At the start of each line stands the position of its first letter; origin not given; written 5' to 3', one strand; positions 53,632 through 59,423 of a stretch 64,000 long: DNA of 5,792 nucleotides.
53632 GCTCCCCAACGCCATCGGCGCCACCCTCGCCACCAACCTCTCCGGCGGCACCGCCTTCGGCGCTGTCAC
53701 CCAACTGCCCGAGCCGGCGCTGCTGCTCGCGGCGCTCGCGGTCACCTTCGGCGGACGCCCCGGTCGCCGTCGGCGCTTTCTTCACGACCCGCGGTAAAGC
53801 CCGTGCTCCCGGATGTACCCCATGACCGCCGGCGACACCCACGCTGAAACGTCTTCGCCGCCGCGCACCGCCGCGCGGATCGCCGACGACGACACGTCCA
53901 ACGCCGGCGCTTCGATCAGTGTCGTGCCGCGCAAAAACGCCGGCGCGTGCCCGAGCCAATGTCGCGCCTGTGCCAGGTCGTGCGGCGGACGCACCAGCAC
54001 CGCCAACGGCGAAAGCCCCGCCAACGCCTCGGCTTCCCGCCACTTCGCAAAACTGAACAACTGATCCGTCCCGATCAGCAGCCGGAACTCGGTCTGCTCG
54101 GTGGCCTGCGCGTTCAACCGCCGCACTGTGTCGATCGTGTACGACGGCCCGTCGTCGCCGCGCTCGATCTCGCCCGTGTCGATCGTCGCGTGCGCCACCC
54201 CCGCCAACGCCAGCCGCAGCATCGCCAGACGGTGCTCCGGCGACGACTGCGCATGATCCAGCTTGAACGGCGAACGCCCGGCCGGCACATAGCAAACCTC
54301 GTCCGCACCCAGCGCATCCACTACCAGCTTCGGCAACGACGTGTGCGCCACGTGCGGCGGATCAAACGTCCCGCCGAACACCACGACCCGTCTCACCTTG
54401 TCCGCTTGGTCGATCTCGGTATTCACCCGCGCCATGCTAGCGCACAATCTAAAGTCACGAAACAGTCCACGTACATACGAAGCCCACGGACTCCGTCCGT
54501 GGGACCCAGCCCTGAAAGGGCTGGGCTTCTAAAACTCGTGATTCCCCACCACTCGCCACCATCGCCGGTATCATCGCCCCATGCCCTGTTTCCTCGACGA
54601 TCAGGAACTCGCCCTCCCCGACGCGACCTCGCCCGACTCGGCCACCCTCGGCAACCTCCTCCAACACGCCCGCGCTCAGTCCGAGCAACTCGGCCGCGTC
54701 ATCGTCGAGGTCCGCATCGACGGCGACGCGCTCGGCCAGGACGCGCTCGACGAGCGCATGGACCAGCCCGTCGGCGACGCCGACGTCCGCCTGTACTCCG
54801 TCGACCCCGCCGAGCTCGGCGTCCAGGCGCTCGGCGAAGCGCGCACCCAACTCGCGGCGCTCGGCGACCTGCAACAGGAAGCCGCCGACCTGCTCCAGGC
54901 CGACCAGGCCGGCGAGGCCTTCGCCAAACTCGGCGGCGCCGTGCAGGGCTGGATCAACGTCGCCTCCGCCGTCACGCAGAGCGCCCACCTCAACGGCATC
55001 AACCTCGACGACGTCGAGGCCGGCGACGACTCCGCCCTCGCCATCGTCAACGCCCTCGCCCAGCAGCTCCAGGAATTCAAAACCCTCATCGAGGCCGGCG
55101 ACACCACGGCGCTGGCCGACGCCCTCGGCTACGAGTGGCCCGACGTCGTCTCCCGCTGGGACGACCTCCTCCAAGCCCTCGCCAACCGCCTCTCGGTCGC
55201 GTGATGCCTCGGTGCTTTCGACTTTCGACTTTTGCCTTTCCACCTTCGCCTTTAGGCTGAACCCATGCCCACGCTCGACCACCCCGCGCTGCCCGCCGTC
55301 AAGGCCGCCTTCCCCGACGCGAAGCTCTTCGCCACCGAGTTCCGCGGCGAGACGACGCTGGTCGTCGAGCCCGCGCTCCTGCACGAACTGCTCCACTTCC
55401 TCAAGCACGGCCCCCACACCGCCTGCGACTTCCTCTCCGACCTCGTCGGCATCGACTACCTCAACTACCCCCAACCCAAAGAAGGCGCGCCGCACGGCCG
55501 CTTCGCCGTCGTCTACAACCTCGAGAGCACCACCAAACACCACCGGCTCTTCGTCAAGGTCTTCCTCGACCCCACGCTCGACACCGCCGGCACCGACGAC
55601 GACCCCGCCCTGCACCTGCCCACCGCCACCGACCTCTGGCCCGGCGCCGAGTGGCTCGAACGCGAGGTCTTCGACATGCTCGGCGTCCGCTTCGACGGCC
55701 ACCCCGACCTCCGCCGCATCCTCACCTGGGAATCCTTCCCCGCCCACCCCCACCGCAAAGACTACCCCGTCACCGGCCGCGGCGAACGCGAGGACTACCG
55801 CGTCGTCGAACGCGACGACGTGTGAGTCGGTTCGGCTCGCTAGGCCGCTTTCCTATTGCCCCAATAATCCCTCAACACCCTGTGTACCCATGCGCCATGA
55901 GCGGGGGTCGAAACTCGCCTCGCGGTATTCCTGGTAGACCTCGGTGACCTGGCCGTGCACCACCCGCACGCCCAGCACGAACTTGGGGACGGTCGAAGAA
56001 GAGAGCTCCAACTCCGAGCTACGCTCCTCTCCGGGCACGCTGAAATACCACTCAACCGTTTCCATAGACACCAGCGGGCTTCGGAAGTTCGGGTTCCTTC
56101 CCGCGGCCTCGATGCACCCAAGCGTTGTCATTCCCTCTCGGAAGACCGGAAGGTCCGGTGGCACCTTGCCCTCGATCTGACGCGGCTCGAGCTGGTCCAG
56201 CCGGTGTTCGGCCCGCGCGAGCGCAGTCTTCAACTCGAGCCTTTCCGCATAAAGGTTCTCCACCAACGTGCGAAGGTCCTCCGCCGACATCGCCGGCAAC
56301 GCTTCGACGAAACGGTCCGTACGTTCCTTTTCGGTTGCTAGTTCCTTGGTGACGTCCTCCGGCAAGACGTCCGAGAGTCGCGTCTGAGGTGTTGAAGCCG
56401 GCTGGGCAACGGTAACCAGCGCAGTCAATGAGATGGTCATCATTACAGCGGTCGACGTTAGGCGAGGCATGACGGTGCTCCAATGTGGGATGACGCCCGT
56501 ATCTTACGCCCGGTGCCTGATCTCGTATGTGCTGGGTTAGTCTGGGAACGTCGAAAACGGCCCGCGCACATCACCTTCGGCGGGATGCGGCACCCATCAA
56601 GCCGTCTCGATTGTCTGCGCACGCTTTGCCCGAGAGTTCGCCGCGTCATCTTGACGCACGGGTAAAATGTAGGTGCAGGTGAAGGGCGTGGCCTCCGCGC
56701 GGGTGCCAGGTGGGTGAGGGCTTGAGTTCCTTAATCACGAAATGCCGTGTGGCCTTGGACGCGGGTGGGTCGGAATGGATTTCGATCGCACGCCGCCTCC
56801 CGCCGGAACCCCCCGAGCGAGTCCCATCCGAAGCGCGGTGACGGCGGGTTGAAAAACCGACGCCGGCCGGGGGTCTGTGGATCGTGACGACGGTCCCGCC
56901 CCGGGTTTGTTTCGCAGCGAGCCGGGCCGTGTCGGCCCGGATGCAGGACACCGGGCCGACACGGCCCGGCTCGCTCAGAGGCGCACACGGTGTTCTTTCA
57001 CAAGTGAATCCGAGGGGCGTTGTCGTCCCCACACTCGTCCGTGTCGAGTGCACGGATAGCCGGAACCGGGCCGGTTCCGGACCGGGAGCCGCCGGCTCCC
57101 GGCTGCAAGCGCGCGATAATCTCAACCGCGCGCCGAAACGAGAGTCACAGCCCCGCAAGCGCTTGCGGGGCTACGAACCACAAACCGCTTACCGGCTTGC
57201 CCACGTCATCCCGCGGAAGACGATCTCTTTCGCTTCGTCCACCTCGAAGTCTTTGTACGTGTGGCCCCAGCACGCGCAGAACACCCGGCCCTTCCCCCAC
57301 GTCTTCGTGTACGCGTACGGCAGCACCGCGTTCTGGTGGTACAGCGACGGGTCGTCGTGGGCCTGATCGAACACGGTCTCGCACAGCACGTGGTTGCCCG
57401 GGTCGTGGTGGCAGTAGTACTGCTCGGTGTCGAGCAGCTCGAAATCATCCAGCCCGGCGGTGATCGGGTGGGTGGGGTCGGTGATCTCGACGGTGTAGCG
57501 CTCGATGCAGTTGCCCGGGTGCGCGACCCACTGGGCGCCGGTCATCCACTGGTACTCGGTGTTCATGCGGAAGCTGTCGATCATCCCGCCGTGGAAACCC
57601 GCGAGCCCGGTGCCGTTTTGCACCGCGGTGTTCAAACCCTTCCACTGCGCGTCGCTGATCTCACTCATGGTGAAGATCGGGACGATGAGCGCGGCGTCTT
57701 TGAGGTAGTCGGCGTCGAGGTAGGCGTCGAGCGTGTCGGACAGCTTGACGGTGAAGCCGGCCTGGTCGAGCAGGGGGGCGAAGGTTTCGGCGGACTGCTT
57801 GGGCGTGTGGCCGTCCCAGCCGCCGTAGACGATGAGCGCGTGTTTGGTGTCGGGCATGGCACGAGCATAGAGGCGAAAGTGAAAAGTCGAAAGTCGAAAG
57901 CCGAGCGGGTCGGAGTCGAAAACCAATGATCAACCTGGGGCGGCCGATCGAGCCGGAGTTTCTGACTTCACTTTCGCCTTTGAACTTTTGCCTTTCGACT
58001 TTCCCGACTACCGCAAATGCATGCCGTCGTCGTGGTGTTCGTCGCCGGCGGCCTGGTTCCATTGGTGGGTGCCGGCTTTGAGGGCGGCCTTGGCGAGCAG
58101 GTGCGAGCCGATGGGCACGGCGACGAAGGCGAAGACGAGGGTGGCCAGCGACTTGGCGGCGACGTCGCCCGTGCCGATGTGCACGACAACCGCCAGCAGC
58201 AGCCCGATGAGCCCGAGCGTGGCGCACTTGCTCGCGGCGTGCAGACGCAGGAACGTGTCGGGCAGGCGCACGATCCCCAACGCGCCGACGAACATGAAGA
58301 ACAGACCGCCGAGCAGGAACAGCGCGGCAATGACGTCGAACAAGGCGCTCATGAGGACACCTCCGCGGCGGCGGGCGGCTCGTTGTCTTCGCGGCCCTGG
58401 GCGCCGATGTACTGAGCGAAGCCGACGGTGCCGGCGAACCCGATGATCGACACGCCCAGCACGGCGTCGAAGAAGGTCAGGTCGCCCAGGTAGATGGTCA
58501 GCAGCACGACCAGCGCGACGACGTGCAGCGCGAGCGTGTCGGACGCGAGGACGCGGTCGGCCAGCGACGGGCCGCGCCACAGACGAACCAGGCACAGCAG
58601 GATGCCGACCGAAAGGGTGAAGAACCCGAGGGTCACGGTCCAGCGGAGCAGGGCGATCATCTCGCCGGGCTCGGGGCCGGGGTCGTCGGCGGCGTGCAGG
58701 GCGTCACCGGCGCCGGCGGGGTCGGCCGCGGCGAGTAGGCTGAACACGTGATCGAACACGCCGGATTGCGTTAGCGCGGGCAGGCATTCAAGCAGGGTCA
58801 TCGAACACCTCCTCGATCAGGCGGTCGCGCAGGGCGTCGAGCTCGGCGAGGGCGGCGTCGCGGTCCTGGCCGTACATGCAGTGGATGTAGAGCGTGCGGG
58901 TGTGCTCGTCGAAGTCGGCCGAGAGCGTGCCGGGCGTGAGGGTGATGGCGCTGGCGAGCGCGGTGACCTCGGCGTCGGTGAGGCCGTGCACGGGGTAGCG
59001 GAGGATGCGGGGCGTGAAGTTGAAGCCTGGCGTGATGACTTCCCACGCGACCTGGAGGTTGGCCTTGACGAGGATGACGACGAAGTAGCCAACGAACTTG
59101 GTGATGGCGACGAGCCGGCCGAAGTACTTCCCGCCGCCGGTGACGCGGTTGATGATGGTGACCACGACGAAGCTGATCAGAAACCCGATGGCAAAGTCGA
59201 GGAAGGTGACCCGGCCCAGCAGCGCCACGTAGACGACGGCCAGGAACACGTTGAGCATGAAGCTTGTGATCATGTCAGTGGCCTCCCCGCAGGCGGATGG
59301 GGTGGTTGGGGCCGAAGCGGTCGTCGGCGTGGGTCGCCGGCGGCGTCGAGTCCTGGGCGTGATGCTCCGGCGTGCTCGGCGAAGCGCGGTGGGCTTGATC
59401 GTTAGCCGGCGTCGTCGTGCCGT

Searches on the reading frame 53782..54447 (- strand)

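Call 75: search_protein_families(library=pfam, proteins=[window:53782-54447:-], max_evalue=0.0001)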
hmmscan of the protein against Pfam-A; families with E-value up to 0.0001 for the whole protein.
window:53782-54447:- (221 aa): 1 family
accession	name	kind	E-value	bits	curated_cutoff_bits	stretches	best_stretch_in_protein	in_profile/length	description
PF01467.32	CTP_transf_like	-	1.2e-16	61.6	21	1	23-192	1-132/133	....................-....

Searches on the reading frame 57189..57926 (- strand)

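Call 76: search_protein_families(library=pfam, proteins=[window:57189-57926:-], max_evalue=0.0001)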
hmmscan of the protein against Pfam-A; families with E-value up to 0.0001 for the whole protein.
window:57189-57926:- (245 aa): 1 family
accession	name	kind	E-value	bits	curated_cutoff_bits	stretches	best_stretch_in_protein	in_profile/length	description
PF06283.17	ThuA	-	4.2e-43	148.5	33.4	1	30-243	2-209/209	Trehalose utilisation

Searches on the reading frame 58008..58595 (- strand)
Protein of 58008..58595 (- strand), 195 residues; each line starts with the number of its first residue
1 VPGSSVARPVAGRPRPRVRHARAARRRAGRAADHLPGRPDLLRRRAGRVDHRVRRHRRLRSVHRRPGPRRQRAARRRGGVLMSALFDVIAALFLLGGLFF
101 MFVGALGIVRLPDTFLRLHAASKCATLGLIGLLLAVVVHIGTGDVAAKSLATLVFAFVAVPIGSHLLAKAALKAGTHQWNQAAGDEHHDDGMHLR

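Call 76: search_protein_families(library=pfam, proteins=[window:58008-58595:-], max_evalue=0.0001)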
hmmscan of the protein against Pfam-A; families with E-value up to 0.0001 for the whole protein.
window:58008-58595:- (195 aa): 1 family
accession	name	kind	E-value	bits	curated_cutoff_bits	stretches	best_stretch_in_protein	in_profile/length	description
PF03334.19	PhaG_MnhG_YufB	-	4.4e-22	78.5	23.4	1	93-172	1-80/80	Na+/H+ antiporter subunit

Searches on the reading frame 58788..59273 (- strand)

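Call 76: search_protein_families(library=pfam, proteins=[window:58788-59273:-], max_evalue=0.0001)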
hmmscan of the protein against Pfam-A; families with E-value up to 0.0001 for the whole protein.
window:58788-59273:- (161 aa): 1 family
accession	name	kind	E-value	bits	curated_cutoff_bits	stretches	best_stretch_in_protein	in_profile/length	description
PF01899.21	MNHE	-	1e-34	119.8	27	1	8-147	1-136/145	Na+/H+ ion antiporter subunit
